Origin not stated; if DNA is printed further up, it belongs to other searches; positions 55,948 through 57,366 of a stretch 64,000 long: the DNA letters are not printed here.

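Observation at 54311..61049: Orphan SEDS glycosyltransferase sandwiched between tandem paralogous GT-C-like membrane proteins and a YfhO-like protein, with no class B PBP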

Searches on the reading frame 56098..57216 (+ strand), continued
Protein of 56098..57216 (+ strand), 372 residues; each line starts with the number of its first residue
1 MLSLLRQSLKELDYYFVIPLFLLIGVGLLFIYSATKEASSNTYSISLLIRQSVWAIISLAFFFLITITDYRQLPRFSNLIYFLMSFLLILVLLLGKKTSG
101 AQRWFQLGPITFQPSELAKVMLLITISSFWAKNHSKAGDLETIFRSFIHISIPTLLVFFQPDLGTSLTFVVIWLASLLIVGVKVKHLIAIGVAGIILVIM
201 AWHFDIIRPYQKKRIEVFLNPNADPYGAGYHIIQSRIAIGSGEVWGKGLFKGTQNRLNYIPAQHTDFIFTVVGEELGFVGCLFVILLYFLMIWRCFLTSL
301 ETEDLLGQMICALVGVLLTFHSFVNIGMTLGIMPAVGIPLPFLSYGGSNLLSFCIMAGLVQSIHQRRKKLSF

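Call 55: search_solved_structures(query=window:56098-57216:+, max_evalue=1e-10, show_alignments=2)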
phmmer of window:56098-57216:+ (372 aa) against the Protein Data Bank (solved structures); distinct sequences matched with E-value up to 1e-10: 7.
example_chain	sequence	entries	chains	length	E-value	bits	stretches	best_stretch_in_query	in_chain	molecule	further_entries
8tj3_B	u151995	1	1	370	7.4e-66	226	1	17-371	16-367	Peptidoglycan glycosyltransferase MrdB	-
6bar_A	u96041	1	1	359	1.1e-55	192.4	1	45-367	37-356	Rod shape determining protein RodA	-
6pl5_A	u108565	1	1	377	1.3e-55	192.2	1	45-367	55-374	Peptidoglycan glycosyltransferase RodA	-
6bas_A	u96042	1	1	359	1.9e-54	188.4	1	45-367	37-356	Peptidoglycan glycosyltransferase RodA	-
6pl6_A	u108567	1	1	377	2.2e-54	188.2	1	45-367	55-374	Peptidoglycan glycosyltransferase RodA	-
25hr_A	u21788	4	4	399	5.8e-41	144.1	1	10-368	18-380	Probable peptidoglycan glycosyltransferase FtsW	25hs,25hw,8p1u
8bh1_A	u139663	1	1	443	8.1e-41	143.6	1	10-368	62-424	Probable peptidoglycan glycosyltransferase FtsW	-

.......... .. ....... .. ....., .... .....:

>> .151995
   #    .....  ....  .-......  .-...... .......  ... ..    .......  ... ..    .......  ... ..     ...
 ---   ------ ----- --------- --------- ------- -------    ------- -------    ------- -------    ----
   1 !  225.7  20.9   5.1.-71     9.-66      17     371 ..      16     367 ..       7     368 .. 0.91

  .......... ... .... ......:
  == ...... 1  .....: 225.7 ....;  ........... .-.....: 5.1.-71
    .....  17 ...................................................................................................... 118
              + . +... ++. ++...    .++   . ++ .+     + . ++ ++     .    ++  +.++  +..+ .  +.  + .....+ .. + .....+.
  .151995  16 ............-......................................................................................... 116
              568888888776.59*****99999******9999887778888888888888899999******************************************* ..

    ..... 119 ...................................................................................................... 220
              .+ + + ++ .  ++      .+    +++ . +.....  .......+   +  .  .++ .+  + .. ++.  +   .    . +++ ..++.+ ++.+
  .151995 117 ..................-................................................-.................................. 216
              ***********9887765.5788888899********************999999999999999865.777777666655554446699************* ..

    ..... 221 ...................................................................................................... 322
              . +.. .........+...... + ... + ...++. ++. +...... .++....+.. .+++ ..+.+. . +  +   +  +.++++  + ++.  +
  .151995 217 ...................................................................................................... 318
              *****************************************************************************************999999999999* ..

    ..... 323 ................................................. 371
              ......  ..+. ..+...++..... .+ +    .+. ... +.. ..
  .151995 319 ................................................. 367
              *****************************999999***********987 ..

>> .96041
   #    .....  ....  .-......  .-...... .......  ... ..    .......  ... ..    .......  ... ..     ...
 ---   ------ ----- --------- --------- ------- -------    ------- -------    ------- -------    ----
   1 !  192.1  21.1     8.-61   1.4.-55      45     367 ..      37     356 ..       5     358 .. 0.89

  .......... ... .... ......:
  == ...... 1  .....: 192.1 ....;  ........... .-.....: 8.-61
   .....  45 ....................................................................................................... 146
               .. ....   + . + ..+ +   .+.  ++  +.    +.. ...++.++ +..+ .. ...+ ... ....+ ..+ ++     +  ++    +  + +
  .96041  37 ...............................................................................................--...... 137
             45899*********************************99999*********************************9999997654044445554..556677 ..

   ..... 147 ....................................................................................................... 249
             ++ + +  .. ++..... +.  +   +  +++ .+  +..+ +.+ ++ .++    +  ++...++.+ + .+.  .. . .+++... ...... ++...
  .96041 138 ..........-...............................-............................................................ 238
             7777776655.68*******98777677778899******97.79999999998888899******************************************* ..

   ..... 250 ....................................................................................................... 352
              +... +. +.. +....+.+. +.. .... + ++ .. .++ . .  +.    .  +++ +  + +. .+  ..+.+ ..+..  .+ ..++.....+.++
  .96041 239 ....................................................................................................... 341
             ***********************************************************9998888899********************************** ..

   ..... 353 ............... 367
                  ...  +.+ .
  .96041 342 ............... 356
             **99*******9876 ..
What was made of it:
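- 56098..57216 (+): rodA: a SEDS-family peptidoglycan glycosyltransferase (372 aa) and the first gene of the conserved three-gene operon. The QPSELAK, QPDLG and HTDF motifs are aligned and conserved (call 55).
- On SEDS / RodA: The alignment to 6bar shows QPSELAK, QPDLG and HTDF (D266 in the window protein) at the corresponding positions (call 55).
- The best solved-structure matches are RodA rather than FtsW, with the conserved motifs aligned (call 55).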

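Call 80: find_encoding_contigs(protein=P0185, flank=6000, max_places=1)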
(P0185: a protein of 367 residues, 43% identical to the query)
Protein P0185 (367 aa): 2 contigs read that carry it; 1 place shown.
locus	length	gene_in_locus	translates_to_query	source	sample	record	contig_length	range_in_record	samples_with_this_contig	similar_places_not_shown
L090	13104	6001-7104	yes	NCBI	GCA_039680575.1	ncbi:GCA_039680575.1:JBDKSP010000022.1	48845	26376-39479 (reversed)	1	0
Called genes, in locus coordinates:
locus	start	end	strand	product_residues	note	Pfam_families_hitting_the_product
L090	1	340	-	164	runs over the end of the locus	PF00694:Aconitase_C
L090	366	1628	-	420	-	PF00330:Aconitase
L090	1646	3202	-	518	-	PF00682:HMGL-like, PF22617:HCS_D2, PF08502:LeuA_dimer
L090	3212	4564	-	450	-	PF00675:Peptidase_M16, PF05193:Peptidase_M16_C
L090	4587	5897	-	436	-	PF00675:Peptidase_M16, PF05193:Peptidase_M16_C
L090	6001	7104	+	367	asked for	PF01098:FTSW_RODA_SPOVE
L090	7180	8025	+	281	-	PF01061:ABC2_membrane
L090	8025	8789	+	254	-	PF00005:ABC_tran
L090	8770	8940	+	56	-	PF03966:Trm112p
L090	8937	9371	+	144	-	PF01220:DHquinase_II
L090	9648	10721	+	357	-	PF01321:Creatinase_N, PF00557:Peptidase_M24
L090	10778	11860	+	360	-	PF13784:Fic_N, PF02661:Fic, PF21248:SoFic-like_C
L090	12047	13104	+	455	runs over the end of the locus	PF01523:PmbA_TldD_1st, PF19290:PmbA_TldD_2nd, PF19289:PmbA_TldD_3rd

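Call 81: find_encoding_contigs(protein=P0158, flank=6000, max_places=1)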
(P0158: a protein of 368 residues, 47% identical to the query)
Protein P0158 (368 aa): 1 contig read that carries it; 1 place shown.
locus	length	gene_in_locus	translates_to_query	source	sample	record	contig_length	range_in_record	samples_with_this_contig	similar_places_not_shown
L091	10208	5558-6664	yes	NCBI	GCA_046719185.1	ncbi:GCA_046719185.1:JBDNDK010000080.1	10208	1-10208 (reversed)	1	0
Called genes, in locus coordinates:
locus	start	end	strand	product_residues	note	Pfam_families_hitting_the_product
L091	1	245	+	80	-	PF07589:PEP_exosort_dom (weak)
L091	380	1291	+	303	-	PF02522:Antibiotic_NAT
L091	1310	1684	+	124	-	PF04126:Cyclophil_like, PF18050:Cyclophil_like2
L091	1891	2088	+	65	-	PF20095:DUF6485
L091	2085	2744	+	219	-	PF00730:HhH-GPD, PF14520:HHH_5 (faint), PF00633:HHH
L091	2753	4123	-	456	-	PF00675:Peptidase_M16, PF05193:Peptidase_M16_C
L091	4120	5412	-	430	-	PF00675:Peptidase_M16, PF05193:Peptidase_M16_C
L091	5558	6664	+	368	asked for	PF01098:FTSW_RODA_SPOVE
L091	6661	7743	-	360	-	PF01321:Creatinase_N, PF00557:Peptidase_M24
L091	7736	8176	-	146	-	PF01220:DHquinase_II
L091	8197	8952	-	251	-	PF00005:ABC_tran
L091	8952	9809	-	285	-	PF01061:ABC2_membrane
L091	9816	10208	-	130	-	PF01894:YjbQ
